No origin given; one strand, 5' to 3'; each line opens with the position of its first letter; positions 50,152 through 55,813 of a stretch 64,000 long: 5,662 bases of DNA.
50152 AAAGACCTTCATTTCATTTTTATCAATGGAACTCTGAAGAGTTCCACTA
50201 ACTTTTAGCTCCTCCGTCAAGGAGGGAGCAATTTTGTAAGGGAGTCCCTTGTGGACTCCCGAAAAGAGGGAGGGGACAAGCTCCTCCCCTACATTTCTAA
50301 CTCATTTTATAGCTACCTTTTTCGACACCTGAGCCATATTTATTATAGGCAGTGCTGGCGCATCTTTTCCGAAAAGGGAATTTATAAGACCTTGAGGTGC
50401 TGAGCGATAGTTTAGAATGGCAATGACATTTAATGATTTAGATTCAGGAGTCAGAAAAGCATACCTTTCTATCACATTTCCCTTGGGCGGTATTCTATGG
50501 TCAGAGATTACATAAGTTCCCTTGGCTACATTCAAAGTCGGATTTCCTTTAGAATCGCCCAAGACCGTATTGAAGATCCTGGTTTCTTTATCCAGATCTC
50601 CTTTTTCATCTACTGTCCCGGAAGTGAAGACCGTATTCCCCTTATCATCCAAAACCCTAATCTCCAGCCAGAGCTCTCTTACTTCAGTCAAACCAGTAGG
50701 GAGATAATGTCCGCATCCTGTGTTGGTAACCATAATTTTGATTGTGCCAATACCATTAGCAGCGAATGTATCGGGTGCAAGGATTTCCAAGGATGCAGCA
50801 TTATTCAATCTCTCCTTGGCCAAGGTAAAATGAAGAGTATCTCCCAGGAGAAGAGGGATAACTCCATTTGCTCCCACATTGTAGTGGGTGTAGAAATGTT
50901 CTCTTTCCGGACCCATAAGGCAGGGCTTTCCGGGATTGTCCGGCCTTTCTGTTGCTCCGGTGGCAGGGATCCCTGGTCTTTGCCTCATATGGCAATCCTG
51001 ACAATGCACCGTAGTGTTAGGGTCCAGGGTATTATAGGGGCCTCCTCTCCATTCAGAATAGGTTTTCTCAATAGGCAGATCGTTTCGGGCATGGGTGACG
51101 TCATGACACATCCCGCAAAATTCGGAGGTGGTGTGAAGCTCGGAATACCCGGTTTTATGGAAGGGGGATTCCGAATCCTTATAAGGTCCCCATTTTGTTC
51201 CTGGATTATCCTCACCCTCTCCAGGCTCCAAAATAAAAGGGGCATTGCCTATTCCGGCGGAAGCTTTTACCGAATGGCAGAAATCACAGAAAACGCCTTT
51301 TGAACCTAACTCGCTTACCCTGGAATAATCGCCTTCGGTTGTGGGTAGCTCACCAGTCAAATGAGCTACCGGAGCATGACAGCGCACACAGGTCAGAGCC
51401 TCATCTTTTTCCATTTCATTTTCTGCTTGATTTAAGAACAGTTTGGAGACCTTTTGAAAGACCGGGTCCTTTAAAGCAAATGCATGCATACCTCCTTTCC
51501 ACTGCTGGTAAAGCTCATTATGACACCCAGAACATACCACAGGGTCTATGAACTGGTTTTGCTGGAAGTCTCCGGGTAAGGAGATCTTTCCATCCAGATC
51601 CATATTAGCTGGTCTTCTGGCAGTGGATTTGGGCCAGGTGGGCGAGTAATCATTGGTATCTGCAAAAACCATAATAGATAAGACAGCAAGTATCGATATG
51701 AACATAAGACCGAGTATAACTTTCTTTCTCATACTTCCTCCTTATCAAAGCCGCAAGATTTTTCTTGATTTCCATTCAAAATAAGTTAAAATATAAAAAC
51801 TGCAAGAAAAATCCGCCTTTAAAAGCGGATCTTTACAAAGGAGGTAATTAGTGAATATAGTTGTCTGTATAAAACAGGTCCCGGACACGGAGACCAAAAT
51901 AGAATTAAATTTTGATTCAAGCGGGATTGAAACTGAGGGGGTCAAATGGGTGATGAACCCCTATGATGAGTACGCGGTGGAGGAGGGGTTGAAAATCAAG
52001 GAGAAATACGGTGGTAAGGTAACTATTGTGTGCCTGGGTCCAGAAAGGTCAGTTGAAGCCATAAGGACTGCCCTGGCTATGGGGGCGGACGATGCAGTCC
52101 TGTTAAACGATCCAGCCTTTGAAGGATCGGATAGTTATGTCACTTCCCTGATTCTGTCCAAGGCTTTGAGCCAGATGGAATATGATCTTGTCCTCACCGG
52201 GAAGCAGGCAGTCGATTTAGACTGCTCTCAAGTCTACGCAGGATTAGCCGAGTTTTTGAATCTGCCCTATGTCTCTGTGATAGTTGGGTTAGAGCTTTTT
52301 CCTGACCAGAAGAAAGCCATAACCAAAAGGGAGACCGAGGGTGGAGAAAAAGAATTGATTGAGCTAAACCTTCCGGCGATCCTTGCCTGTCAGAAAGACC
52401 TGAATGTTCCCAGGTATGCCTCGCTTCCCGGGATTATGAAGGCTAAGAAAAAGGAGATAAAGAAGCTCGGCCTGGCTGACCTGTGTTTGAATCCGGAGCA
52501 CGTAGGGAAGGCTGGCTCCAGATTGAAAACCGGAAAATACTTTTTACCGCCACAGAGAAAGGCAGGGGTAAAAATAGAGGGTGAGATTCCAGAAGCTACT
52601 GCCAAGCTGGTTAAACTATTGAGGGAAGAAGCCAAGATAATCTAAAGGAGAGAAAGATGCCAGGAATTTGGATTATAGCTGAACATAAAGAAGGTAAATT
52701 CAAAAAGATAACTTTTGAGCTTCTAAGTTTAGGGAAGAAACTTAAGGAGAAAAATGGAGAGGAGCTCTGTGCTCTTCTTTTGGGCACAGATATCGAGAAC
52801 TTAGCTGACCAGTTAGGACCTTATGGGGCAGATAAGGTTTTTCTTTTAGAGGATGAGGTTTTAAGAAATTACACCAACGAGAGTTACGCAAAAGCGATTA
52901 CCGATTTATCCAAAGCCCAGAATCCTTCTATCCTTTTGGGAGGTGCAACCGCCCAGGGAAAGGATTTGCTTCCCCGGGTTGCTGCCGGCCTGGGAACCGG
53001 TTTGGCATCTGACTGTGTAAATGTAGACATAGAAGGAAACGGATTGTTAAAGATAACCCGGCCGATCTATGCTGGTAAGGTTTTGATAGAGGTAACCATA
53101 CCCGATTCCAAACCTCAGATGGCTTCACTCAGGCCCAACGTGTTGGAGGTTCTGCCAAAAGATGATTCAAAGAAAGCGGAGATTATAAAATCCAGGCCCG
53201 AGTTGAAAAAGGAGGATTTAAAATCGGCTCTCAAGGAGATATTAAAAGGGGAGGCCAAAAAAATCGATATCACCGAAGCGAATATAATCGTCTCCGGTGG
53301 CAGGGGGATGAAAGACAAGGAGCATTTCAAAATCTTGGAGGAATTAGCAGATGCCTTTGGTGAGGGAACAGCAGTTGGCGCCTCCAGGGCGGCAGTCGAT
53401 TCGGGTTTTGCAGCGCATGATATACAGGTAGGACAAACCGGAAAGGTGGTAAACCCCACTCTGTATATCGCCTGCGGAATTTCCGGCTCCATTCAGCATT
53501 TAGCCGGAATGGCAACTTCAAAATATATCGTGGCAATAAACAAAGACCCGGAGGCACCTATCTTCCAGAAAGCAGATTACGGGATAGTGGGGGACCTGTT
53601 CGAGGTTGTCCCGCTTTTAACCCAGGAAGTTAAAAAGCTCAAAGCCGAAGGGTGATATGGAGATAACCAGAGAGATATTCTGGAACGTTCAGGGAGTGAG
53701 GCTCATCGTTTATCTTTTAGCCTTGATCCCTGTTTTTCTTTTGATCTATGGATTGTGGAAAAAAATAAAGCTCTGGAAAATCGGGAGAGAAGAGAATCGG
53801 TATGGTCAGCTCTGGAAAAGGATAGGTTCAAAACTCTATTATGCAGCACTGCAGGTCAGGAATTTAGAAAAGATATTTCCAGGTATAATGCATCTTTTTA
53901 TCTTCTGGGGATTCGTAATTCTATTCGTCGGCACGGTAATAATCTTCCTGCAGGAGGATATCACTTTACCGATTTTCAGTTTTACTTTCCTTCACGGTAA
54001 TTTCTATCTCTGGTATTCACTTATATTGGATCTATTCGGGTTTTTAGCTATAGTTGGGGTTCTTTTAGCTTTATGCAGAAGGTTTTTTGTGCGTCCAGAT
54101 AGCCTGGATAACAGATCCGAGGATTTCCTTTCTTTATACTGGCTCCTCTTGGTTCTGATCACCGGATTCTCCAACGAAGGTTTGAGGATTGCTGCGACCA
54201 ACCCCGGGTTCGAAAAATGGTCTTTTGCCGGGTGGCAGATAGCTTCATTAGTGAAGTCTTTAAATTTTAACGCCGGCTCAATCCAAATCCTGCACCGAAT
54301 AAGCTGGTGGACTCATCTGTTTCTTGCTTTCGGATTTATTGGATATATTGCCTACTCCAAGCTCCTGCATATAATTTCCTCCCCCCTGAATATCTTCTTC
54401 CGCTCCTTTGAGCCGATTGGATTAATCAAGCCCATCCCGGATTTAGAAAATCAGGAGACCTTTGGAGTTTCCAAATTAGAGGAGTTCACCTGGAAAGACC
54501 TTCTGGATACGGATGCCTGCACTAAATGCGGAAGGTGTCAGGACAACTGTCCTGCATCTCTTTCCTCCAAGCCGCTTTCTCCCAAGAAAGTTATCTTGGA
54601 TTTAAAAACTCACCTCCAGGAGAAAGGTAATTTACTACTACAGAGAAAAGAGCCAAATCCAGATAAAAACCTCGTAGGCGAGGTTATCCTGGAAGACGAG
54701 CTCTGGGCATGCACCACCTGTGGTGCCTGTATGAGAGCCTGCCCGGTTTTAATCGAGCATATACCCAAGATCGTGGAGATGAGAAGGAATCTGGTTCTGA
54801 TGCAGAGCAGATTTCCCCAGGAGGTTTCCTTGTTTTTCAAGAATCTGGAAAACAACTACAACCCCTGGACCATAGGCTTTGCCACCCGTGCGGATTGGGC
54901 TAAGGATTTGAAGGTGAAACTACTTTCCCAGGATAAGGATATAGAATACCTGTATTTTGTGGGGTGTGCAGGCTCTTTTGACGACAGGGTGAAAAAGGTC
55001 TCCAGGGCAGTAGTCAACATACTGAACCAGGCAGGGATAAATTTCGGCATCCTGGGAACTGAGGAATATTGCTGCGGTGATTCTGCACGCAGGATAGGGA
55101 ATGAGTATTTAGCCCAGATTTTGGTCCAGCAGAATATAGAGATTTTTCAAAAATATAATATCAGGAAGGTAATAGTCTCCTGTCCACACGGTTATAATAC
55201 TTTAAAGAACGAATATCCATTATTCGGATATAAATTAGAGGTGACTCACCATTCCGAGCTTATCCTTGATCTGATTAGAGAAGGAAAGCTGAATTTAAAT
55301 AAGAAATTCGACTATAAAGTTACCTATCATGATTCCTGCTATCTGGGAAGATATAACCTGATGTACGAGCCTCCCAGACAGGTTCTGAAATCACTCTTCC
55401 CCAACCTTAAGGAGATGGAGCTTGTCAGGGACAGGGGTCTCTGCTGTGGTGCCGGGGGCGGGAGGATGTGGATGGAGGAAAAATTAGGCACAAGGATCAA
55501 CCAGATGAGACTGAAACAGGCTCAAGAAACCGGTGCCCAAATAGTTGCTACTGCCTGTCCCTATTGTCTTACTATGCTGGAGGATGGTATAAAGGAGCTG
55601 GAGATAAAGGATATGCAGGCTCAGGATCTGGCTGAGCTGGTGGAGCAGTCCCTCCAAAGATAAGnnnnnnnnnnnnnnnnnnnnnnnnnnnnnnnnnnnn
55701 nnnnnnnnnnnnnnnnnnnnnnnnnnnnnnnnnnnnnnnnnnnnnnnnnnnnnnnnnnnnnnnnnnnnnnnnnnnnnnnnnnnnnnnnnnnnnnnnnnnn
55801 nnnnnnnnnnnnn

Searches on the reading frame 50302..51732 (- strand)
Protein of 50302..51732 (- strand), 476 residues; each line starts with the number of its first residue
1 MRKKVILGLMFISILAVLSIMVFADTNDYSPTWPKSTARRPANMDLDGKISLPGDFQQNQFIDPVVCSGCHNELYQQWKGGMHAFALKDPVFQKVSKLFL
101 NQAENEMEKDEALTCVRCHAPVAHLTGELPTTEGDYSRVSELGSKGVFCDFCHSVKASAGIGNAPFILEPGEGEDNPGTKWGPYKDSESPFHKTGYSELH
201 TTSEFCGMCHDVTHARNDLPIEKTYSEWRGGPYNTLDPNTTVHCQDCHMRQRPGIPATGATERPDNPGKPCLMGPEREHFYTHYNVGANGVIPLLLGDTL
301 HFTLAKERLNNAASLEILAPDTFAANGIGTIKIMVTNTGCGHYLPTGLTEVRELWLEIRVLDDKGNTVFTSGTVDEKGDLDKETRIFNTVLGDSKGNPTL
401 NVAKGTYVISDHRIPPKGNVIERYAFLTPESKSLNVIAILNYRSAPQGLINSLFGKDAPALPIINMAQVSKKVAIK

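Call 38: search_protein_families(library=pfam, proteins=[window:50302-51732:-], max_evalue=0.00001)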
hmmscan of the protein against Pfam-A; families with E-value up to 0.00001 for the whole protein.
window:50302-51732:- (476 aa): 2 families
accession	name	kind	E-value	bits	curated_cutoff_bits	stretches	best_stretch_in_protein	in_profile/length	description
PF13435.11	Cytochrome_C554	-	1e-08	36.4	20.8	1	66-154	1-84/84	Cytochrome c554 and c-prime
PF14522.11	Cytochrome_C7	-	3e-06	27.4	24.8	0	142-248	9-66/67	Cytochrome c7 and related cytochrome c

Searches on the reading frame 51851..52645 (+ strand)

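Call 38: search_protein_families(library=pfam, proteins=[window:51851-52645:+], max_evalue=0.00001)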
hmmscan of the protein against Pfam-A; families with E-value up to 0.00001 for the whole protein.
window:51851-52645:+ (264 aa): 1 family
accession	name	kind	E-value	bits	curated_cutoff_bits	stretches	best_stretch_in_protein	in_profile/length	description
PF01012.27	ETF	-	1.2e-42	146.2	26.7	1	26-210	4-180/181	Electron transfer flavoprotein domain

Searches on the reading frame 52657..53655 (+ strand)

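Call 38: search_protein_families(library=pfam, proteins=[window:52657-53655:+], max_evalue=0.00001)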
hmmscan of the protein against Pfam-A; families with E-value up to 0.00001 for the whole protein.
window:52657-53655:+ (332 aa): 2 families
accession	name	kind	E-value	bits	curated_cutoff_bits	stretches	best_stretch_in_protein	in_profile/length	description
PF01012.27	ETF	-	5.8e-50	170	26.7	1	4-178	1-175/181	Electron transfer flavoprotein domain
PF00766.25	ETF_alpha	-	3.4e-34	117.1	27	1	204-285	1-80/81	Electron transfer flavoprotein FAD-binding domain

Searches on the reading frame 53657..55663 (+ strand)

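Call 38: search_protein_families(library=pfam, proteins=[window:53657-55663:+], max_evalue=0.00001)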
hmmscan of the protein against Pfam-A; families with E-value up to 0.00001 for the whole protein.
window:53657-55663:+ (668 aa): 7 families
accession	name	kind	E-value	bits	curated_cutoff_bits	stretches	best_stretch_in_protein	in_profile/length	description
PF02754.22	CCG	-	5.5e-34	116.6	20.6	2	555-641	1-84/85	Cysteine-rich domain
PF13183.11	Fer4_8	-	3.2e-11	44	27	1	286-364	3-66/68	4Fe-4S dicluster domain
PF13187.11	Fer4_9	-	2.1e-10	40.9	27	1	287-364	1-49/52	4Fe-4S dicluster domain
PF13237.11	Fer4_10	-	3.5e-10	40.1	25.5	1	282-363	3-53/53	4Fe-4S dicluster domain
PF12797.12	Fer4_2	-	5.2e-08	32.8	24.5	0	279-300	1-22/22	4Fe-4S binding domain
PF02665.19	Nitrate_red_gam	-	5.7e-08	33.1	22.9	1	84-251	53-211/217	Nitrate reductase gamma subunit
PF12838.12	Fer4_7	-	8.4e-06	26.6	27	0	288-364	2-50/52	4Fe-4S dicluster domain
